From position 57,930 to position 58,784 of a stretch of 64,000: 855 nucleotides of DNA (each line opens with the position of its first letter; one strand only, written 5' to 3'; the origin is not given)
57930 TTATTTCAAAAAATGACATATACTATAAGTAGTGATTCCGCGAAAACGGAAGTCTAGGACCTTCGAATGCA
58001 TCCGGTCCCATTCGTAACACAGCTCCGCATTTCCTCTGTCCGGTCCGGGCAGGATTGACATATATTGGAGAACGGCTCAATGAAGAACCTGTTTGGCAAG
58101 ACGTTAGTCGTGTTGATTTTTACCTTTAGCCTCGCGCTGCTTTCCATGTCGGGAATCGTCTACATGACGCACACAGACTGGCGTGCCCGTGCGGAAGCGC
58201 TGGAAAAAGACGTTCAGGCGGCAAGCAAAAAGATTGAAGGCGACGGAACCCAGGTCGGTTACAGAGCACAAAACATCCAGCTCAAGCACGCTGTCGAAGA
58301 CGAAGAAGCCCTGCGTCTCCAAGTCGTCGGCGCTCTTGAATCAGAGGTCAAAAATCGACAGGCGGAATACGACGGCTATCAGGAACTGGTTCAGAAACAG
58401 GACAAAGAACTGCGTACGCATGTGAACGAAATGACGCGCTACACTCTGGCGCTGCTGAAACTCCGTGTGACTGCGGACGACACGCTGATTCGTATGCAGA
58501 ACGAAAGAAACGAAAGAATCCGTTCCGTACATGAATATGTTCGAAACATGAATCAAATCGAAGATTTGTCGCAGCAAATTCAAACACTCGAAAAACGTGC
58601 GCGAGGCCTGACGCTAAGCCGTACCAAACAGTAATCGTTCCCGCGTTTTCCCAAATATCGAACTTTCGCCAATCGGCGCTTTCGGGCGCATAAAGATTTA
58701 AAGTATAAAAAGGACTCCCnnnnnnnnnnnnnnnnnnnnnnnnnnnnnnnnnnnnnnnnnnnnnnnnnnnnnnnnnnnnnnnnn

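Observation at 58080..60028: Uncharacterised three-gene module: two paralogous membrane-anchored coiled-coil proteins plus an acidic tail-anchored protein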

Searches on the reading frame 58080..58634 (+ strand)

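Call 3: search_protein_families(library=pfam, proteins=[window:58080-58634:+], max_evalue=1)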
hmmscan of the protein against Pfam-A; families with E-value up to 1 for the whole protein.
window:58080-58634:+ (184 aa): 5 families
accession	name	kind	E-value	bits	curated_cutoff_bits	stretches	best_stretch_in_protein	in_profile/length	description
PF20733.2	LRIM1_dimer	-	0.03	14.7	35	1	83-174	69-161/187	Dimerization domain in LRIM1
PF04791.21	LMBR1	-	0.075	12.3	31.9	1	24-171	181-306/510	LMBR1-like membrane protein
PF11668.13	Gp_UL130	-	0.092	13.1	25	1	102-132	95-125/159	HCMV glycoprotein pUL130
PF10157.14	BORCS6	-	0.29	11.8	35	1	101-171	20-94/101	BLOC-1-related complex sub-unit 6 C-terminal helix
PF21037.2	CCDC138_cc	-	0.35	11.3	27.1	0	44-73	26-55/59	Coiled-coil-domain-containing protein 138, coiled-coil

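Call 4: search_protein_families(library=ncbifam, proteins=[window:58080-58634:+], max_evalue=1)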
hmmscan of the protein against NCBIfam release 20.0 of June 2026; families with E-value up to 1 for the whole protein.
window:58080-58634:+ (184 aa): 2 families
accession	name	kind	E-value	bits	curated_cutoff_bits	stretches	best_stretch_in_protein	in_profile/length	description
NF004038.0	PRK05528.1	equivalog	0.063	13.3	200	1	84-126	30-72/157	peptide-methionine (S)-S-oxide reductase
NF002338.0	PRK01294.1-6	equivalog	0.063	12.5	728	1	44-112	243-308/353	lipase secretion chaperone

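Call 80: search_protein_families(library=padloc, proteins=[window:58080-58634:+], max_evalue=0.01)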
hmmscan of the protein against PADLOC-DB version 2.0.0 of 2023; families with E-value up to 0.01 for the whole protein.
window:58080-58634:+ (184 aa): 1 family
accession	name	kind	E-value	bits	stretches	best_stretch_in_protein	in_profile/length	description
PDLC04895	PDC-S06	-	0.005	13.4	1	35-173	361-499/784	-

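Call 81: search_protein_families(library=phrogs, proteins=[window:58080-58634:+], max_evalue=0.01)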
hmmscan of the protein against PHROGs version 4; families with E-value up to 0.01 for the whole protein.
window:58080-58634:+ (184 aa): 0 families
